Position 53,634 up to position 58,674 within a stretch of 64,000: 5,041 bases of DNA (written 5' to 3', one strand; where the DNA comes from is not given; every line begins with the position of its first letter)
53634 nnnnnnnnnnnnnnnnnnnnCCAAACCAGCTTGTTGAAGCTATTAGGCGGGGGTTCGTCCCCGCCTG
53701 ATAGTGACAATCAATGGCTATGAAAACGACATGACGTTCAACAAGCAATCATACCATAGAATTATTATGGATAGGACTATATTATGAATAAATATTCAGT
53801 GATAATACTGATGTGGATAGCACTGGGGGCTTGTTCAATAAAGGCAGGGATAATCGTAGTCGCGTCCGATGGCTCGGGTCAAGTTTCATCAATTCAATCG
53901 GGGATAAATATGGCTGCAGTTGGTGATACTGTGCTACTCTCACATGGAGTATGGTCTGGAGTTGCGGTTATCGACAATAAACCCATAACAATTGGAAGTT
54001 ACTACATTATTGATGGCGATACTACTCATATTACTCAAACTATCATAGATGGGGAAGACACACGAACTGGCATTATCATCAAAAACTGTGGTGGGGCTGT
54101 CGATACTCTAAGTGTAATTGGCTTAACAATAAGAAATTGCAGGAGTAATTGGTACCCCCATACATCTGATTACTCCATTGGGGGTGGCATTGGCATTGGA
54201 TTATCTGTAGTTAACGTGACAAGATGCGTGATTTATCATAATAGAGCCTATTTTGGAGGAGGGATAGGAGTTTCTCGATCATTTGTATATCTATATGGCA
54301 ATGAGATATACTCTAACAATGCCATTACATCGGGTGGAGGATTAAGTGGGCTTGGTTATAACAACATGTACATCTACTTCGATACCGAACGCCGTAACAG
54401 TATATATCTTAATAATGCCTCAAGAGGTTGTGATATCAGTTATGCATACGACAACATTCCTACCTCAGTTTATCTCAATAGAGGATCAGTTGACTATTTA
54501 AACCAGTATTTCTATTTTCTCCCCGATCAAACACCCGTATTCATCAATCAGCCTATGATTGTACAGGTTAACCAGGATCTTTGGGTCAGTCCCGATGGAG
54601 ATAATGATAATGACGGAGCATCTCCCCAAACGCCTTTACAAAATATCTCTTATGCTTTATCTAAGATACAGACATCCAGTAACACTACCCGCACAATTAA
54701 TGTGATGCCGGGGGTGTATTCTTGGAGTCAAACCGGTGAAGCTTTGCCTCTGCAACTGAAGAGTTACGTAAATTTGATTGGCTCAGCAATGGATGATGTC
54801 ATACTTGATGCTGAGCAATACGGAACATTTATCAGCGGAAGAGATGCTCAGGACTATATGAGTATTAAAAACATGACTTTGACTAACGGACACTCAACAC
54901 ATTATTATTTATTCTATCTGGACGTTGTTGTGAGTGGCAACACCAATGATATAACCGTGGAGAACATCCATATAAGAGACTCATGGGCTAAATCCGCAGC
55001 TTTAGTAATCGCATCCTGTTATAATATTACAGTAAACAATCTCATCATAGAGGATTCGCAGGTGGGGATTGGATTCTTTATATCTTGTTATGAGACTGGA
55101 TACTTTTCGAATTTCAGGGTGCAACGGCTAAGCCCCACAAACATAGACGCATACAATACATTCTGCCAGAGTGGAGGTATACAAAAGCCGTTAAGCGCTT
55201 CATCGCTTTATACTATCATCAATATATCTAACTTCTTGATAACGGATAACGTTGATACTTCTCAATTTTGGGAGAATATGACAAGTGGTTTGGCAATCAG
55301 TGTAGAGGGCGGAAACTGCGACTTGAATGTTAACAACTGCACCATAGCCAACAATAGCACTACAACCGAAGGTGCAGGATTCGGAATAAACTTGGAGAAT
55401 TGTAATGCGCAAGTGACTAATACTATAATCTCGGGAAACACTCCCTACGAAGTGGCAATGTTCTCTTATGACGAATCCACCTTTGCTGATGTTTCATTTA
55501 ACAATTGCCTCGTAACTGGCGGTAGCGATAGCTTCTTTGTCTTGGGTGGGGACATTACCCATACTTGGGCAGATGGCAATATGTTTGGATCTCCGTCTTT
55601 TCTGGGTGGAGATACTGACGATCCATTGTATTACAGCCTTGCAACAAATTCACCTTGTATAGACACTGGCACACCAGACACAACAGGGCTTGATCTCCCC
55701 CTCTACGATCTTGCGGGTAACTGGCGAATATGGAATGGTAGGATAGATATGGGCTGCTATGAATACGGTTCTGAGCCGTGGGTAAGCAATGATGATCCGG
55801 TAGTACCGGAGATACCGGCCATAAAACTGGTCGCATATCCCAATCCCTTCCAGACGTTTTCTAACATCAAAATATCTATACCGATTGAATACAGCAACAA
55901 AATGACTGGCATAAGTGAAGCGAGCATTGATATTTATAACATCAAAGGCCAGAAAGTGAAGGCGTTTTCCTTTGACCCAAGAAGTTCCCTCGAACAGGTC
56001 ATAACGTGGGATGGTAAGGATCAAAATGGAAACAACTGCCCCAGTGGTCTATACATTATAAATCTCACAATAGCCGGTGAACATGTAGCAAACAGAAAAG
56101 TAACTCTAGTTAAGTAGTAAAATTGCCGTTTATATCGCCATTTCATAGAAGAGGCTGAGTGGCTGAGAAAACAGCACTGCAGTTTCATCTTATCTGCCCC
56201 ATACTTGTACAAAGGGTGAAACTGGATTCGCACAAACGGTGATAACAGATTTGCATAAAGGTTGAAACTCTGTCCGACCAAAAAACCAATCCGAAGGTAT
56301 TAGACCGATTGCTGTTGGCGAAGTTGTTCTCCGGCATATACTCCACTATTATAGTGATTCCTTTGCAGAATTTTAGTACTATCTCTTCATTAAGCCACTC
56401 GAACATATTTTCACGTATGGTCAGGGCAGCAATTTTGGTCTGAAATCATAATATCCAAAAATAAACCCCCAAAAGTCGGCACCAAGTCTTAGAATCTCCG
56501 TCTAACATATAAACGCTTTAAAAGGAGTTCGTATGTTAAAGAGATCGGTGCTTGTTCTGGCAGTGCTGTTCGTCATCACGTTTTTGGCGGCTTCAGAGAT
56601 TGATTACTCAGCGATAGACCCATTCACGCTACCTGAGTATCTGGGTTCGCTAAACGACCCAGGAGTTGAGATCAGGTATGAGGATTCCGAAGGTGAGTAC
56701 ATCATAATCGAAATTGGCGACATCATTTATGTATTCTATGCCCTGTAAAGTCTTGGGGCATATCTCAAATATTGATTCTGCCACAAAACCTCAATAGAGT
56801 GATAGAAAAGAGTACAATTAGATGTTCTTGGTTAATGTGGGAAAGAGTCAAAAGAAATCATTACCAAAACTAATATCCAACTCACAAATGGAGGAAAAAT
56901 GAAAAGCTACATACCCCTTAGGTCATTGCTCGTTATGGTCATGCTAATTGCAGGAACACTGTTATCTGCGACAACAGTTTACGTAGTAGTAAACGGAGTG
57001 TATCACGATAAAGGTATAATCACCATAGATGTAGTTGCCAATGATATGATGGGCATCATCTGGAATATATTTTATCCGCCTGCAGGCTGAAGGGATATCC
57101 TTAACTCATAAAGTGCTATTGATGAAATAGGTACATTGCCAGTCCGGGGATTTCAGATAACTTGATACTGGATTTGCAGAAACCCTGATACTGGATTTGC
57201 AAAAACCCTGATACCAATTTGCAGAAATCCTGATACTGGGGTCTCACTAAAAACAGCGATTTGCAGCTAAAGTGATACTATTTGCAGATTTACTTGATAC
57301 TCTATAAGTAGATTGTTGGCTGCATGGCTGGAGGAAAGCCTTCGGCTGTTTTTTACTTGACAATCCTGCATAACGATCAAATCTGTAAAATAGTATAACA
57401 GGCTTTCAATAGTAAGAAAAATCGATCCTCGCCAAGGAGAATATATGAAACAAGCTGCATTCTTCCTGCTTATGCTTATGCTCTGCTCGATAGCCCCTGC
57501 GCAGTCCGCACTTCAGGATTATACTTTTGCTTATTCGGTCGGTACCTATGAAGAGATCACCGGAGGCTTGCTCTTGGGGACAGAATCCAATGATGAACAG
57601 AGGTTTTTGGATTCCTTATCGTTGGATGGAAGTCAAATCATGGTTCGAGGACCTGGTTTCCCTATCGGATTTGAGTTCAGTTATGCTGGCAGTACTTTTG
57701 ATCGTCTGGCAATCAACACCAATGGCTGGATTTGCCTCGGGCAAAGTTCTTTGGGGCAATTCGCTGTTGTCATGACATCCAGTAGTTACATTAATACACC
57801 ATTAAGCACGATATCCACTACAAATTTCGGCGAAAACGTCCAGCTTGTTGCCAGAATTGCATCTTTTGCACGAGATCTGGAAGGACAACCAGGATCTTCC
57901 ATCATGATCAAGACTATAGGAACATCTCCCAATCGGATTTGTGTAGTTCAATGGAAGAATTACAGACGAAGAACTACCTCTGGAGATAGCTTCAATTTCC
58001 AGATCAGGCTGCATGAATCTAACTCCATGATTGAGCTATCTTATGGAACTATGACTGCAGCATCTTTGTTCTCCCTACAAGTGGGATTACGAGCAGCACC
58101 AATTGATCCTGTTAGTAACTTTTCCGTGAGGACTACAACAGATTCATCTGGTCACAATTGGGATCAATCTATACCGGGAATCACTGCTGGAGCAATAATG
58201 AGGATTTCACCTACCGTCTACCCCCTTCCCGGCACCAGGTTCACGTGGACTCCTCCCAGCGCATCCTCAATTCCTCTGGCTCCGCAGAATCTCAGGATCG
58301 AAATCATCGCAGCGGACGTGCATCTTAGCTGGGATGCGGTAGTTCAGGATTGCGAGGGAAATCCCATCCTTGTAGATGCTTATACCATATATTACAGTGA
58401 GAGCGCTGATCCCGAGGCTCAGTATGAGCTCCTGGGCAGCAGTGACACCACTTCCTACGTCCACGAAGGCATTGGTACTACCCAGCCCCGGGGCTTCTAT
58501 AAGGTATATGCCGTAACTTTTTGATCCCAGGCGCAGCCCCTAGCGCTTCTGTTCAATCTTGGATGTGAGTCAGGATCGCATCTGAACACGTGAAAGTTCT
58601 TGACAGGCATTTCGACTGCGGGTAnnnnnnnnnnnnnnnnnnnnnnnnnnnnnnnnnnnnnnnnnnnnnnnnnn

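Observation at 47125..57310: Complete 10.2-kb Mu/Tn7-superfamily transposon with asymmetric multi-site ends, a 5-bp AGTAG duplication and a non-canonical third gene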

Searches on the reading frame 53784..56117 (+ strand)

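Call 6: search_protein_families(library=pfam, proteins=[window:53784-56117:+], max_evalue=0.1)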
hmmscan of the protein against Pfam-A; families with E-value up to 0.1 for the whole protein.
window:53784-56117:+ (777 aa): 3 families
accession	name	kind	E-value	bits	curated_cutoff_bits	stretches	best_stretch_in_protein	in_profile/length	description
PF13860.13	FlgD_ig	-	1.1e-06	29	27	1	710-762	22-74/79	FlgD Ig-like domain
PF18962.6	Por_Secre_tail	-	2.7e-06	28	27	1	685-772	2-72/75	Secretion system C-terminal sorting domain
PF13585.12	CHU_C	-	0.017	15.7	27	1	710-764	26-73/86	CHU_C Type IX secretion signal domain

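Call 7: search_protein_families(library=ncbifam, proteins=[window:53784-56117:+], max_evalue=0.1)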
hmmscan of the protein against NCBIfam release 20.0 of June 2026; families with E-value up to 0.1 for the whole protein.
window:53784-56117:+ (777 aa): 8 families
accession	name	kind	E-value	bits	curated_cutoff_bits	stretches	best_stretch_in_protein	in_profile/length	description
NF033707.1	T9SS_sortase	equivalog_domain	4.2e-08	31.3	420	1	681-767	998-1081/1095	type IX secretion system sortase PorU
TIGR04183.1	Por_Secre_tail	domain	4e-06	26.7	23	1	685-766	2-63/72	T9SS type A sorting domain-containing protein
NF005176.1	PRK06655.1-1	equivalog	4.8e-06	26.6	230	1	709-765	95-153/197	flagellar hook assembly protein FlgD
NF041518.1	choice_anch_Q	domain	6e-06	26.4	25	1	617-661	17-57/58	choice-of-anchor Q domain-containing protein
NF009277.0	PRK12634.1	equivalog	0.00051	20.2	333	1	714-762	125-173/221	flagellar basal body rod modification protein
NF053608.1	Lsa66_OmpA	equivalog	0.0026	16.3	700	1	717-773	183-237/581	fibronectin-binding adhesin Lsa66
NF009452.0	PRK12812.1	equivalog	0.0066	15.7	258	1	713-764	154-207/289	flagellar basal body rod modification protein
NF009453.0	PRK12813.1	equivalog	0.015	14.8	264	1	711-761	124-171/223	flagellar basal body rod modification protein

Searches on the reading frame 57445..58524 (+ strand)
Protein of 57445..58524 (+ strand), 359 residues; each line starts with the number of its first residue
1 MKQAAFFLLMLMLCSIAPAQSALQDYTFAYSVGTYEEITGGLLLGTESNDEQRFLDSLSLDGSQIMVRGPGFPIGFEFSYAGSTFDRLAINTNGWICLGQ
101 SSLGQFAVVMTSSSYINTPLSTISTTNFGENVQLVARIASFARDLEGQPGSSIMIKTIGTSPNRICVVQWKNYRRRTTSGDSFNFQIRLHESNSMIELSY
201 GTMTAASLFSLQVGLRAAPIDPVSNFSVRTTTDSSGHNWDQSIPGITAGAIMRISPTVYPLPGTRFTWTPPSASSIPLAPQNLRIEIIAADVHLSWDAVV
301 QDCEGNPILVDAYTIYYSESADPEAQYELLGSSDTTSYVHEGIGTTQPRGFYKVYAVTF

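Call 15: find_encoding_contigs(protein=window:57445-58524:+, flank=10000, max_places=10)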
Protein window:57445-58524:+ (359 aa): 9 contigs read that carry it; 4 places shown.
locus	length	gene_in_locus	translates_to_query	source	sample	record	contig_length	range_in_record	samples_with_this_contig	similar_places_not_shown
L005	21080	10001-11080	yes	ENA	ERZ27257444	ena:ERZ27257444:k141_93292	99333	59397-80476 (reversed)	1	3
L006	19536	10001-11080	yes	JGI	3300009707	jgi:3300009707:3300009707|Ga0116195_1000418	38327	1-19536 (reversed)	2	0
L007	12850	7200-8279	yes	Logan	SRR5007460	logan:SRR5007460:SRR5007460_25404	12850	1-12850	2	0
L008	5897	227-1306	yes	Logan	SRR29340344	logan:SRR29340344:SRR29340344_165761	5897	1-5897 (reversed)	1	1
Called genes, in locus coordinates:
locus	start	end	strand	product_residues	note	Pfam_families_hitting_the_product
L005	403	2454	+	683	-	PF00665:rve (faint), PF09299:Mu-transpos_C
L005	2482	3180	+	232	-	PF05621:TniB (faint), PF00004:AAA, PF13401:AAA_22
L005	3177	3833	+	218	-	-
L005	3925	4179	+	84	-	-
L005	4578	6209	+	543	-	PF18962:Por_Secre_tail, PF13860:FlgD_ig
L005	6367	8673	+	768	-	PF13860:FlgD_ig (weak), PF18962:Por_Secre_tail (weak)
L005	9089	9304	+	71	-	-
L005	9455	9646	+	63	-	-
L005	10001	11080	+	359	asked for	-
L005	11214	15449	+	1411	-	PF01839:FG-GAP (faint), PF13517:FG-GAP_3, PF07610:DUF1573 (faint), PF13517:FG-GAP_3, PF10342:Kre9_KNH (weak), PF00801:PKD, PF18911:PKD_4, PF22073:Cep192_D4 (faint)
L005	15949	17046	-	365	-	-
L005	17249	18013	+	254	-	PF00583:Acetyltransf_1, PF13673:Acetyltransf_10 (faint), PF13508:Acetyltransf_7 (weak)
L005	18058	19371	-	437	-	PF18962:Por_Secre_tail (weak), PF13860:FlgD_ig (weak)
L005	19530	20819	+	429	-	PF00872:Transposase_mut, PF10551:MULE (faint)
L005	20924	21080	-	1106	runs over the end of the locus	PF00082:Peptidase_S8, PF01839:FG-GAP (faint), PF13517:FG-GAP_3 (weak)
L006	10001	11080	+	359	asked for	-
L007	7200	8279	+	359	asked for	-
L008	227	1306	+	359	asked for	-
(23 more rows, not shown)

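Call 67: find_homologous_proteins(query=window:57445-58524:+, max_evalue=1e-20)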
Query window:57445-58524:+ (359 aa): 32 proteins with E <= 1e-20 among 3257 candidates.
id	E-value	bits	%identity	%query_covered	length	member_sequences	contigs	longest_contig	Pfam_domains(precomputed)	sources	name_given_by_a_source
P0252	8.3e-234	793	99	100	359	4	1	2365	-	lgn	-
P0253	1.3e-177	608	77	100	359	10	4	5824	-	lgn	-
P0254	6.3e-73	264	43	76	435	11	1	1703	PF00801.27,PF18911.7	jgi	-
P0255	2.3e-72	262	44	97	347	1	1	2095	-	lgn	-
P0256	1.4e-71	259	40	99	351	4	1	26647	-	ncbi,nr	ncbi:MAG: hypothetical protein PHG34_02950 [Candidatus Cloacimonetes bacterium]|nr:hypothetical prot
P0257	2.6e-71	259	46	75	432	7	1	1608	PF00801.27,PF18911.7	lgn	-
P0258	2.4e-70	255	44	77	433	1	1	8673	PF00801.27,PF18911.7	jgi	jgi:PKD repeat protein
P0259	5.4e-70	254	47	75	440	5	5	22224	PF00801.27,PF18911.7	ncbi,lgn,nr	ncbi:MAG: large repetitive protein [Candidatus Cloacimonadota bacterium]|nr:large repetitive protein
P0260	6.1e-69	251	42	94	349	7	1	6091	-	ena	-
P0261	2.3e-68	249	43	95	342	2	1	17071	-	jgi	-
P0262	3.3e-67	245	48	73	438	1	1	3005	PF00801.27,PF18911.7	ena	-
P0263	1.1e-66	243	39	99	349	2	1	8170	-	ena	-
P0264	1.5e-65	240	43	71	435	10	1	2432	PF00801.27,PF18911.7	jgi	jgi:hypothetical protein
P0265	1.7e-62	230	42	72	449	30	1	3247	PF00801.27,PF18911.7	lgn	-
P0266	6.9e-59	218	44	76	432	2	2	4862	PF18911.7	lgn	-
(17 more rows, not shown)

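Call 68: find_encoding_contigs(protein=P0253, flank=10000, max_places=6)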
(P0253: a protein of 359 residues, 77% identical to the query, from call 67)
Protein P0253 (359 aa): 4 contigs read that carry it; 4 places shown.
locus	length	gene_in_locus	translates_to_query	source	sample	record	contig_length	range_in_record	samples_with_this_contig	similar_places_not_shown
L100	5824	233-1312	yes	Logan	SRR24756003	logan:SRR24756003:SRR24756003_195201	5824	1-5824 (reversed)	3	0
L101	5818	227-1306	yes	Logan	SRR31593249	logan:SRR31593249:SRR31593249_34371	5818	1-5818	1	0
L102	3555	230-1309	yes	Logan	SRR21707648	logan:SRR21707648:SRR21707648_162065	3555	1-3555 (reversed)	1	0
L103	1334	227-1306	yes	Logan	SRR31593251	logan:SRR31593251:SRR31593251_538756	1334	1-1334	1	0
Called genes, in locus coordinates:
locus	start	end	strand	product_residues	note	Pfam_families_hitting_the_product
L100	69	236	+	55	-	-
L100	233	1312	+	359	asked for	-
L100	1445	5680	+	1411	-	PF01839:FG-GAP (faint), PF13517:FG-GAP_3, PF07610:DUF1573 (faint), PF13517:FG-GAP_3, PF10342:Kre9_KNH (weak), PF00801:PKD, PF18911:PKD_4, PF22073:Cep192_D4 (weak)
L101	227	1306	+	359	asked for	-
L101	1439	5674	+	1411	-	PF01839:FG-GAP (faint), PF13517:FG-GAP_3, PF07610:DUF1573 (faint), PF13517:FG-GAP_3, PF10342:Kre9_KNH (weak), PF00801:PKD, PF18911:PKD_4, PF22073:Cep192_D4 (weak)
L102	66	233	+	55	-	-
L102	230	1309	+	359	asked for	-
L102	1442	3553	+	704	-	?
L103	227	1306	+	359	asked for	-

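Call 69: find_encoding_contigs(protein=P0252, flank=10000, max_places=6)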
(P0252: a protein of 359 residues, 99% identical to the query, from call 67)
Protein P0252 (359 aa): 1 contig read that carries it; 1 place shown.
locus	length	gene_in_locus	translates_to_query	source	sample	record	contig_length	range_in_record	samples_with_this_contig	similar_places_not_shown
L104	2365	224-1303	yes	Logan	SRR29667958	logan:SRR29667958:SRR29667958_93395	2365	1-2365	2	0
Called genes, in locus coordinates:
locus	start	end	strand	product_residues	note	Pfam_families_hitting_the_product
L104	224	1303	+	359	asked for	-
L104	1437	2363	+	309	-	?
